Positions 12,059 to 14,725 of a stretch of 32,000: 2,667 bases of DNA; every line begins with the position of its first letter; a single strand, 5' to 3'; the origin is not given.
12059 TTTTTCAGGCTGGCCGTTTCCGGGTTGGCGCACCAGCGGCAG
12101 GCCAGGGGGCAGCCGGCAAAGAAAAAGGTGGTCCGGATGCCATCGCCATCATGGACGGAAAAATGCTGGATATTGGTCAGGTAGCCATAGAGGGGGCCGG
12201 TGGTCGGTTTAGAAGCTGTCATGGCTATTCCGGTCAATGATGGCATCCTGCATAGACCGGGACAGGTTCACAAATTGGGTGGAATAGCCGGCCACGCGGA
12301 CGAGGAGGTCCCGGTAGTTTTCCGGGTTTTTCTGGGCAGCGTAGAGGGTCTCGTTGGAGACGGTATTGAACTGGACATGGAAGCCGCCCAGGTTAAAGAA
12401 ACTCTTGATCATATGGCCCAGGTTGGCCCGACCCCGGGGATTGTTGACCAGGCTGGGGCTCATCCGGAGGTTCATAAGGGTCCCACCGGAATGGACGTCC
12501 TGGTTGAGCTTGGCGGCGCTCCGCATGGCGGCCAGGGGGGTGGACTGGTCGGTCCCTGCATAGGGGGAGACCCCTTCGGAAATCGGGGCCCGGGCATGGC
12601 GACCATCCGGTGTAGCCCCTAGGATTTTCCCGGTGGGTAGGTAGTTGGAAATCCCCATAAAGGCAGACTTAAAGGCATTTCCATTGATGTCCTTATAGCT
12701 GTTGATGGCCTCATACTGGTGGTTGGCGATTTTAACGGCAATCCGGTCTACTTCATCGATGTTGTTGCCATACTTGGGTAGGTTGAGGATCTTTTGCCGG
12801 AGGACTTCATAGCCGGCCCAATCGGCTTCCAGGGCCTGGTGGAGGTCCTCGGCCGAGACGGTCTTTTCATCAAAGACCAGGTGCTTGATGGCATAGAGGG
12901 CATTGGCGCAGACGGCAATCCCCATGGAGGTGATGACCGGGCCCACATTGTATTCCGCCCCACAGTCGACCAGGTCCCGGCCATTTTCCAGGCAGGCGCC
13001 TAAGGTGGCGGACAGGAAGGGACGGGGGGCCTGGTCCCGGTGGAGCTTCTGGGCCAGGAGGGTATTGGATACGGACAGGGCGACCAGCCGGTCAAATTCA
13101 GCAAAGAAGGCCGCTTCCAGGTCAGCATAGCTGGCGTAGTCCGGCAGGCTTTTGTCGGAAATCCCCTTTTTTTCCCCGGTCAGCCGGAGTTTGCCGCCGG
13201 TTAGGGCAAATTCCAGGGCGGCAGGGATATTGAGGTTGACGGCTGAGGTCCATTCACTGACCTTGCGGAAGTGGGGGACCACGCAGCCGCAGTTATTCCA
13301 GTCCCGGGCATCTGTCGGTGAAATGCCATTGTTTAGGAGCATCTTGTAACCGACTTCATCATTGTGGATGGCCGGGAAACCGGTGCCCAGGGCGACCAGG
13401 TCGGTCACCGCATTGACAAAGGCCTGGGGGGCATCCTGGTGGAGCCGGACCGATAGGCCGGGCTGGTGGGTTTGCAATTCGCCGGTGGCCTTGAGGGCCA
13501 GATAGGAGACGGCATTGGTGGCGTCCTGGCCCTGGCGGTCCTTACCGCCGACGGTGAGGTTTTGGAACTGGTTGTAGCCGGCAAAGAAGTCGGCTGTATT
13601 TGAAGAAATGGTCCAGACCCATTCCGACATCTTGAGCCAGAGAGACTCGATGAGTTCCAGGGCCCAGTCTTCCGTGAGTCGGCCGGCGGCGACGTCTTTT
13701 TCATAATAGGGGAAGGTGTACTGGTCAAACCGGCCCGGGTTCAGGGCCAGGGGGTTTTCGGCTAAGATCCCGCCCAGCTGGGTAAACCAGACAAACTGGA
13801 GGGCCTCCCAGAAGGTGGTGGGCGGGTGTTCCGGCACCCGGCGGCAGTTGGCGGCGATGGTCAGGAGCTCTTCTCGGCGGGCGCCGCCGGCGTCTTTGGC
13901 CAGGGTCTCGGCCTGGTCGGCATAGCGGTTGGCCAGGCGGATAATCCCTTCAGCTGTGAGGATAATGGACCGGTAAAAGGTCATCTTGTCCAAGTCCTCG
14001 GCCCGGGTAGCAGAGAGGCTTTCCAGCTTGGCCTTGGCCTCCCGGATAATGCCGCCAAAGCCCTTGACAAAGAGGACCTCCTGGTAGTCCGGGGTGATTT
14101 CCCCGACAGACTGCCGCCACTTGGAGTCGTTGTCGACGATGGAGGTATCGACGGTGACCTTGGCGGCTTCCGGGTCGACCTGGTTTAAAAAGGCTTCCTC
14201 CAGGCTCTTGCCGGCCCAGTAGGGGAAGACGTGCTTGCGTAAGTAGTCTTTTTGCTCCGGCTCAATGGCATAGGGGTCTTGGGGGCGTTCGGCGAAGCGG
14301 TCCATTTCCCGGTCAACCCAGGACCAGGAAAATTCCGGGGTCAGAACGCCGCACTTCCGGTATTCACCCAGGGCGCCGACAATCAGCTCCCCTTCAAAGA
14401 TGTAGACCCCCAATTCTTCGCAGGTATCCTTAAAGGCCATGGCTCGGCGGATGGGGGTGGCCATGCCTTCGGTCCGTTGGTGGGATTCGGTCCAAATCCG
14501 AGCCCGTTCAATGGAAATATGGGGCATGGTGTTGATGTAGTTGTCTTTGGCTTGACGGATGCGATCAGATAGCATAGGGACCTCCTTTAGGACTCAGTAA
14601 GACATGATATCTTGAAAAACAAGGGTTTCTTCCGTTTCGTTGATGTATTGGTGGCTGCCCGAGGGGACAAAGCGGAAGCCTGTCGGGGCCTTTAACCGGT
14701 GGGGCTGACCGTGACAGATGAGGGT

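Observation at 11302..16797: Minimal orphan glycyl-radical-enzyme locus with its own regulator and an anion-type permease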

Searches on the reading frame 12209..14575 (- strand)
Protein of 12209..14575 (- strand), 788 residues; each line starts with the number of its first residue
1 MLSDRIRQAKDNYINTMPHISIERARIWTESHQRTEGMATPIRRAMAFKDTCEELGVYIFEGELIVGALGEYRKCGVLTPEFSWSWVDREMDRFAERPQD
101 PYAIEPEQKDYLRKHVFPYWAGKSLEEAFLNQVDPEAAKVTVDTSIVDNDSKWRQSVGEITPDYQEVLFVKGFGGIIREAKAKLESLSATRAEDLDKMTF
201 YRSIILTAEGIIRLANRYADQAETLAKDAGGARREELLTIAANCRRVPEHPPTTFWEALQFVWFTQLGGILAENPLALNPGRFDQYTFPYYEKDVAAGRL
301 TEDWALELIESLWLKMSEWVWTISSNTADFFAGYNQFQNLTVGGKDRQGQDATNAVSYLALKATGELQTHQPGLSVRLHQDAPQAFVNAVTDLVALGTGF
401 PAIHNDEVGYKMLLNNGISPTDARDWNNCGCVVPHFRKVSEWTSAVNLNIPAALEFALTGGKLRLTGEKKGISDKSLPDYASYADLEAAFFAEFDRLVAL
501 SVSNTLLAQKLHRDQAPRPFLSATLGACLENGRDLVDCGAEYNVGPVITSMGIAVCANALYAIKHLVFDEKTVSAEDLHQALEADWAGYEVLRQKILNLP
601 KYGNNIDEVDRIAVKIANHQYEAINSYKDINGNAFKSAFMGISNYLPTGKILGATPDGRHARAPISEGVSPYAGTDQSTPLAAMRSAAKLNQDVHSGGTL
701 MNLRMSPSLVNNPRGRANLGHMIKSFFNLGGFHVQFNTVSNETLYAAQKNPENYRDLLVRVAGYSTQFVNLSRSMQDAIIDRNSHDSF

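Call 4: search_protein_families(library=pfam, proteins=[window:12209-14575:-])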
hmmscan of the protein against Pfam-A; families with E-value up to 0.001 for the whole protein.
window:12209-14575:- (788 aa): 2 families
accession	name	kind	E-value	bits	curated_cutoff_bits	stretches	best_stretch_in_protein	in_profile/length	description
PF02901.20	PFL-like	-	3.7e-203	677.2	24.3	1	3-649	2-647/647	Pyruvate formate lyase-like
PF01228.26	Gly_radical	-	2.8e-32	111.9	22.2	1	666-769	2-106/106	Glycine radical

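Call 5: search_protein_families(library=ncbifam, proteins=[window:12209-14575:-])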
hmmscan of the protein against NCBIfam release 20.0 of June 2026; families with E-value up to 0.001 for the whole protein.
window:12209-14575:- (788 aa): 12 families
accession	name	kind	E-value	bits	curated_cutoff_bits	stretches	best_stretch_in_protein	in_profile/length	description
TIGR04394.1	choline_CutC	equivalog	9.7e-204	679.2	1050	1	3-783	2-784/789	choline trimethylamine-lyase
TIGR01774.1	PFL2-3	subfamily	6.3e-196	653.1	678.2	1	1-785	1-784/786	formate C-acetyltransferase/glycerol dehydratase family glycyl radical enzyme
NF048011.1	SfplDhtHpsGDes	equivalog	9.7e-174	579.8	1000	1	5-786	25-820/821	(2S)-3-sulfopropanediol dehydratase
NF043068.1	glycl_HYPD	equivalog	3.5e-160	534.7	1100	1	4-784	2-781/784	trans-4-hydroxy-L-proline dehydratase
NF007437.0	PRK09983.1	equivalog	9.5e-153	510.1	1109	1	3-785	2-763/765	formate C-acetyltransferase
NF048009.1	SfplDhtHpfGKleb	equivalog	4.9e-139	464.9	1000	1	5-783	27-820/824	(2S)-3-sulfopropanediol dehydratase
NF033718.1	indole_decarb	equivalog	7.4e-119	398.3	1100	2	103-786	156-867/868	indoleacetate decarboxylase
NF033715.1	glycyl_HPDL_Lrg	equivalog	1.2e-94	317.9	1150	2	118-585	182-677/901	4-hydroxyphenylacetate decarboxylase large subunit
TIGR01255.1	pyr_form_ly_1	equivalog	1.6e-36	126.1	994.2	2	588-787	537-743/744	formate C-acetyltransferase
NF038360.1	rad_fix_GrcA3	exception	1.6e-16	60.2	158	1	718-787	8-77/78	autonomous glycyl radical cofactor GrcA3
NF008341.1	PRK11127.1-1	equivalog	7.9e-12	45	145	1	730-787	22-79/80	autonomous glycyl radical cofactor GrcA2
TIGR04365.1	spare_glycyl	equivalog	3.1e-08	33.9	170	1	730-784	68-122/126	autonomous glycyl radical cofactor GrcA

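Call 6: search_solved_structures(query=window:12209-14575:-, max_evalue=0.001)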
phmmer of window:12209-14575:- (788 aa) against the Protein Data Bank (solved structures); distinct sequences matched with E-value up to 0.001: 37.
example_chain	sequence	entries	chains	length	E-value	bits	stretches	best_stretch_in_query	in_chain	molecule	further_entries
9f3w_A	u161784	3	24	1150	3e-194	650.7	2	2-784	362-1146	Choline trimethylamine-lyase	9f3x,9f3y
5a0z_A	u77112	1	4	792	6e-175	586.9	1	2-784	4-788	CHOLINE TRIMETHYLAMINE LYASE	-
5a0u_A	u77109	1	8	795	6.1e-175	586.9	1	2-784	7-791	CHOLINE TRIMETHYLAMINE LYASE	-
5kdp_A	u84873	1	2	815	4.3e-169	567.6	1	8-783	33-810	Choline trimethylamine-lyase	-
9ht9_A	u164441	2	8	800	7.6e-169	566.8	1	8-783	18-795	Choline trimethylamine-lyase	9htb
9r0v_A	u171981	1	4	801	7.6e-169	566.7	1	8-783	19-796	Choline trimethylamine-lyase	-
5fav_A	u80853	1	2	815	8.1e-169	566.7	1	8-783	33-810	Choline trimethylamine-lyase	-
6vue_A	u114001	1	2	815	8.1e-169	566.7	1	8-783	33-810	Choline trimethylamine-lyase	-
5fay_A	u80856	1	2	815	9.1e-169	566.5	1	8-783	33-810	Choline trimethylamine-lyase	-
5fau_A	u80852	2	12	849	9.4e-169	566.4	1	8-783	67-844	Choline trimethylamine-lyase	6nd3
5faw_A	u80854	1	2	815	4e-168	564.4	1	8-783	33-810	Choline trimethylamine-lyase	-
8id1_A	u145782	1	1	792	6.4e-165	553.8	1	4-786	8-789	Formate C-acetyltransferase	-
1r8w_A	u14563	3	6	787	1.1e-154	519.9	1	3-785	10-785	glycerol dehydratase | B12-independent glycerol dehydratase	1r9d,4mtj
9rco_A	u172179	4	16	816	9e-154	516.9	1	3-784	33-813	Glycyl radical protein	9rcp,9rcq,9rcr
8iof_A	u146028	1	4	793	5.7e-152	510.9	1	5-784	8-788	Benzylsuccinate synthase alpha subunit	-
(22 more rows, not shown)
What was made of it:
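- The best PDB hits are CutC at 587-651 bits, then HpyG, GDH and PD (call 6).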

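Call 7: find_homologous_proteins(query=window:12209-14575:-, max_evalue=1e-50)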
Query window:12209-14575:- (788 aa): 2596 proteins with E <= 1e-50 among 8000 candidates; the best 120 are listed.
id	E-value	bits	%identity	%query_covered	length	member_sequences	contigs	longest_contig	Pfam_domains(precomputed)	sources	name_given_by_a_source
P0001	0.0e+0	1765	96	100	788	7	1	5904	PF02901.21,PF01228.27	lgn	-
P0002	0.0e+0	1335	72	100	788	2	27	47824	PF02901.21,PF01228.27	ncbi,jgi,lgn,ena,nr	ncbi:MAG: formate C-acetyltransferase/glycerol dehydratase family glycyl radical enzyme [Tissierelli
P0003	0.0e+0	1328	71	100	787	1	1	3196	PF02901.21,PF01228.27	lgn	-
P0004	0.0e+0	1297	69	100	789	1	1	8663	PF02901.21,PF01228.27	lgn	-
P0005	0.0e+0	1245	70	95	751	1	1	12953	PF02901.21,PF01228.27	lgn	-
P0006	0.0e+0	1237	68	100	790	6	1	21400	PF02901.21,PF01228.27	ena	-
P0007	0.0e+0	1237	68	100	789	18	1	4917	PF02901.21,PF01228.27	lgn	-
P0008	0.0e+0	1236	66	100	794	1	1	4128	PF02901.21,PF01228.27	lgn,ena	-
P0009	0.0e+0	1233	66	100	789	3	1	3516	PF02901.21,PF01228.27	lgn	-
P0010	0.0e+0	1233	66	100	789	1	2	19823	PF02901.21,PF01228.27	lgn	-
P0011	0.0e+0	1232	66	100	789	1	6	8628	PF02901.21,PF01228.27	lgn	-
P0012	0.0e+0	1231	66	100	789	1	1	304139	PF02901.21,PF01228.27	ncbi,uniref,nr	ncbi:glycyl radical protein [Fusibacter ferrireducens]|uniref:Formate C-acetyltransferase/glycerol d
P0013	0.0e+0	1230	66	100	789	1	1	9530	PF02901.21,PF01228.27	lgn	-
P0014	0.0e+0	1230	66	100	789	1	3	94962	PF02901.21,PF01228.27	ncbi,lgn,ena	-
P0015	0.0e+0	1229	66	100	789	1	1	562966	PF02901.21,PF01228.27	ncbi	-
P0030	0.0e+0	1223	66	100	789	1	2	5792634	PF02901.21,PF01228.27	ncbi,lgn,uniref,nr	ncbi:glycyl radical protein [Geosporobacter ferrireducens]|uniref:Glycyl radical enzyme n=1 Tax=Geos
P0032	0.0e+0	1223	66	100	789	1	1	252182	PF02901.21,PF01228.27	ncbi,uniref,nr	ncbi:glycyl radical protein [Desulforamulus aquiferis]|uniref:Formate C-acetyltransferase/glycerol d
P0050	0.0e+0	1218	67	100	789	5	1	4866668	PF02901.21,PF01228.27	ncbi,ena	-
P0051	0.0e+0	1218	65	100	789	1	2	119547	PF02901.21,PF01228.27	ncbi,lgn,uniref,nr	ncbi:glycyl radical protein [Clostridium magnum]|uniref:Benzylsuccinate synthase alpha subunit n=1 T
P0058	0.0e+0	1217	66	100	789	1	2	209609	PF02901.21,PF01228.27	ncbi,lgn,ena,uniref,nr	ncbi:glycyl radical protein [Desulforamulus aeronauticus]|uniref:Formate C-acetyltransferase n=1 Tax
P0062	0.0e+0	1216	65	100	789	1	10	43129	PF02901.21,PF01228.27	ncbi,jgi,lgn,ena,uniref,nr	ncbi:formate C-acetyltransferase/glycerol dehydratase family glycyl radical enzyme [Desulfosporosinu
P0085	0.0e+0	1213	65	100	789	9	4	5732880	PF02901.21,PF01228.27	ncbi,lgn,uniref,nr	ncbi:dehydrogenase [Clostridium carboxidivorans P7]|uniref:Formate C-acetyltransferase n=1 Tax=Clost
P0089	0.0e+0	1212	65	100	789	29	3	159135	PF02901.21,PF01228.27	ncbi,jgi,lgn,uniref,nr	ncbi:glycyl radical protein [Sedimentibacter saalensis]|jgi:formate C-acetyltransferase|uniref:Forma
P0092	0.0e+0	1212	65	100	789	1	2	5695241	PF02901.21,PF01228.27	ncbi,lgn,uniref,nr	ncbi:glycyl radical protein [Clostridium drakei]|uniref:Formate C-acetyltransferase/glycerol dehydra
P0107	0.0e+0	1209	64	100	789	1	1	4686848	PF02901.21,PF01228.27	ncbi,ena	-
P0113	0.0e+0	1208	64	100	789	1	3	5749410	PF02901.21,PF01228.27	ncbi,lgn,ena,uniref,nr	ncbi:glycyl radical protein [Clostridium scatologenes]|uniref:Formate C-acetyltransferase n=1 Tax=Cl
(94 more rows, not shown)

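Call 8: search_solved_structures(query=window:12209-14575:-, max_evalue=1e-100, show_alignments=2)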
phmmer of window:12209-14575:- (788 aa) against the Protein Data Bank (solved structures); distinct sequences matched with E-value up to 1e-100: 27.
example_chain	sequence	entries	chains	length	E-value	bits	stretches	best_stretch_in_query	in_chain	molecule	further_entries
9f3w_A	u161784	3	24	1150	3e-194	650.7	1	2-784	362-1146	Choline trimethylamine-lyase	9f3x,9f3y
5a0z_A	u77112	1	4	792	6e-175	586.9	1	2-784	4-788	CHOLINE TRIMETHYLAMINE LYASE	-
5a0u_A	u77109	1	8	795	6.1e-175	586.9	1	2-784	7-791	CHOLINE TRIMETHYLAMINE LYASE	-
5kdp_A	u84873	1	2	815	4.3e-169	567.6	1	8-783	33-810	Choline trimethylamine-lyase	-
9ht9_A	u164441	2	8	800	7.6e-169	566.8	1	8-783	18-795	Choline trimethylamine-lyase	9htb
9r0v_A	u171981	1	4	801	7.6e-169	566.7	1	8-783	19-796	Choline trimethylamine-lyase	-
5fav_A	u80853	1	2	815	8.1e-169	566.7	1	8-783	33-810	Choline trimethylamine-lyase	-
6vue_A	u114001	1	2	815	8.1e-169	566.7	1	8-783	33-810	Choline trimethylamine-lyase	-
5fay_A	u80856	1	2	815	9.1e-169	566.5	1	8-783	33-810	Choline trimethylamine-lyase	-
5fau_A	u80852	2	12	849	9.4e-169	566.4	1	8-783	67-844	Choline trimethylamine-lyase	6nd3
5faw_A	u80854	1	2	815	4e-168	564.4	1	8-783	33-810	Choline trimethylamine-lyase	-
8id1_A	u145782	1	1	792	6.4e-165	553.8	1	4-786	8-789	Formate C-acetyltransferase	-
1r8w_A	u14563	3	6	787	1.1e-154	519.9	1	3-785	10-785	glycerol dehydratase | B12-independent glycerol dehydratase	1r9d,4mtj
9rco_A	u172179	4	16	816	9e-154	516.9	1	3-784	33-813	Glycyl radical protein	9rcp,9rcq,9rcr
8iof_A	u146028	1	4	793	5.7e-152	510.9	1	5-784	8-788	Benzylsuccinate synthase alpha subunit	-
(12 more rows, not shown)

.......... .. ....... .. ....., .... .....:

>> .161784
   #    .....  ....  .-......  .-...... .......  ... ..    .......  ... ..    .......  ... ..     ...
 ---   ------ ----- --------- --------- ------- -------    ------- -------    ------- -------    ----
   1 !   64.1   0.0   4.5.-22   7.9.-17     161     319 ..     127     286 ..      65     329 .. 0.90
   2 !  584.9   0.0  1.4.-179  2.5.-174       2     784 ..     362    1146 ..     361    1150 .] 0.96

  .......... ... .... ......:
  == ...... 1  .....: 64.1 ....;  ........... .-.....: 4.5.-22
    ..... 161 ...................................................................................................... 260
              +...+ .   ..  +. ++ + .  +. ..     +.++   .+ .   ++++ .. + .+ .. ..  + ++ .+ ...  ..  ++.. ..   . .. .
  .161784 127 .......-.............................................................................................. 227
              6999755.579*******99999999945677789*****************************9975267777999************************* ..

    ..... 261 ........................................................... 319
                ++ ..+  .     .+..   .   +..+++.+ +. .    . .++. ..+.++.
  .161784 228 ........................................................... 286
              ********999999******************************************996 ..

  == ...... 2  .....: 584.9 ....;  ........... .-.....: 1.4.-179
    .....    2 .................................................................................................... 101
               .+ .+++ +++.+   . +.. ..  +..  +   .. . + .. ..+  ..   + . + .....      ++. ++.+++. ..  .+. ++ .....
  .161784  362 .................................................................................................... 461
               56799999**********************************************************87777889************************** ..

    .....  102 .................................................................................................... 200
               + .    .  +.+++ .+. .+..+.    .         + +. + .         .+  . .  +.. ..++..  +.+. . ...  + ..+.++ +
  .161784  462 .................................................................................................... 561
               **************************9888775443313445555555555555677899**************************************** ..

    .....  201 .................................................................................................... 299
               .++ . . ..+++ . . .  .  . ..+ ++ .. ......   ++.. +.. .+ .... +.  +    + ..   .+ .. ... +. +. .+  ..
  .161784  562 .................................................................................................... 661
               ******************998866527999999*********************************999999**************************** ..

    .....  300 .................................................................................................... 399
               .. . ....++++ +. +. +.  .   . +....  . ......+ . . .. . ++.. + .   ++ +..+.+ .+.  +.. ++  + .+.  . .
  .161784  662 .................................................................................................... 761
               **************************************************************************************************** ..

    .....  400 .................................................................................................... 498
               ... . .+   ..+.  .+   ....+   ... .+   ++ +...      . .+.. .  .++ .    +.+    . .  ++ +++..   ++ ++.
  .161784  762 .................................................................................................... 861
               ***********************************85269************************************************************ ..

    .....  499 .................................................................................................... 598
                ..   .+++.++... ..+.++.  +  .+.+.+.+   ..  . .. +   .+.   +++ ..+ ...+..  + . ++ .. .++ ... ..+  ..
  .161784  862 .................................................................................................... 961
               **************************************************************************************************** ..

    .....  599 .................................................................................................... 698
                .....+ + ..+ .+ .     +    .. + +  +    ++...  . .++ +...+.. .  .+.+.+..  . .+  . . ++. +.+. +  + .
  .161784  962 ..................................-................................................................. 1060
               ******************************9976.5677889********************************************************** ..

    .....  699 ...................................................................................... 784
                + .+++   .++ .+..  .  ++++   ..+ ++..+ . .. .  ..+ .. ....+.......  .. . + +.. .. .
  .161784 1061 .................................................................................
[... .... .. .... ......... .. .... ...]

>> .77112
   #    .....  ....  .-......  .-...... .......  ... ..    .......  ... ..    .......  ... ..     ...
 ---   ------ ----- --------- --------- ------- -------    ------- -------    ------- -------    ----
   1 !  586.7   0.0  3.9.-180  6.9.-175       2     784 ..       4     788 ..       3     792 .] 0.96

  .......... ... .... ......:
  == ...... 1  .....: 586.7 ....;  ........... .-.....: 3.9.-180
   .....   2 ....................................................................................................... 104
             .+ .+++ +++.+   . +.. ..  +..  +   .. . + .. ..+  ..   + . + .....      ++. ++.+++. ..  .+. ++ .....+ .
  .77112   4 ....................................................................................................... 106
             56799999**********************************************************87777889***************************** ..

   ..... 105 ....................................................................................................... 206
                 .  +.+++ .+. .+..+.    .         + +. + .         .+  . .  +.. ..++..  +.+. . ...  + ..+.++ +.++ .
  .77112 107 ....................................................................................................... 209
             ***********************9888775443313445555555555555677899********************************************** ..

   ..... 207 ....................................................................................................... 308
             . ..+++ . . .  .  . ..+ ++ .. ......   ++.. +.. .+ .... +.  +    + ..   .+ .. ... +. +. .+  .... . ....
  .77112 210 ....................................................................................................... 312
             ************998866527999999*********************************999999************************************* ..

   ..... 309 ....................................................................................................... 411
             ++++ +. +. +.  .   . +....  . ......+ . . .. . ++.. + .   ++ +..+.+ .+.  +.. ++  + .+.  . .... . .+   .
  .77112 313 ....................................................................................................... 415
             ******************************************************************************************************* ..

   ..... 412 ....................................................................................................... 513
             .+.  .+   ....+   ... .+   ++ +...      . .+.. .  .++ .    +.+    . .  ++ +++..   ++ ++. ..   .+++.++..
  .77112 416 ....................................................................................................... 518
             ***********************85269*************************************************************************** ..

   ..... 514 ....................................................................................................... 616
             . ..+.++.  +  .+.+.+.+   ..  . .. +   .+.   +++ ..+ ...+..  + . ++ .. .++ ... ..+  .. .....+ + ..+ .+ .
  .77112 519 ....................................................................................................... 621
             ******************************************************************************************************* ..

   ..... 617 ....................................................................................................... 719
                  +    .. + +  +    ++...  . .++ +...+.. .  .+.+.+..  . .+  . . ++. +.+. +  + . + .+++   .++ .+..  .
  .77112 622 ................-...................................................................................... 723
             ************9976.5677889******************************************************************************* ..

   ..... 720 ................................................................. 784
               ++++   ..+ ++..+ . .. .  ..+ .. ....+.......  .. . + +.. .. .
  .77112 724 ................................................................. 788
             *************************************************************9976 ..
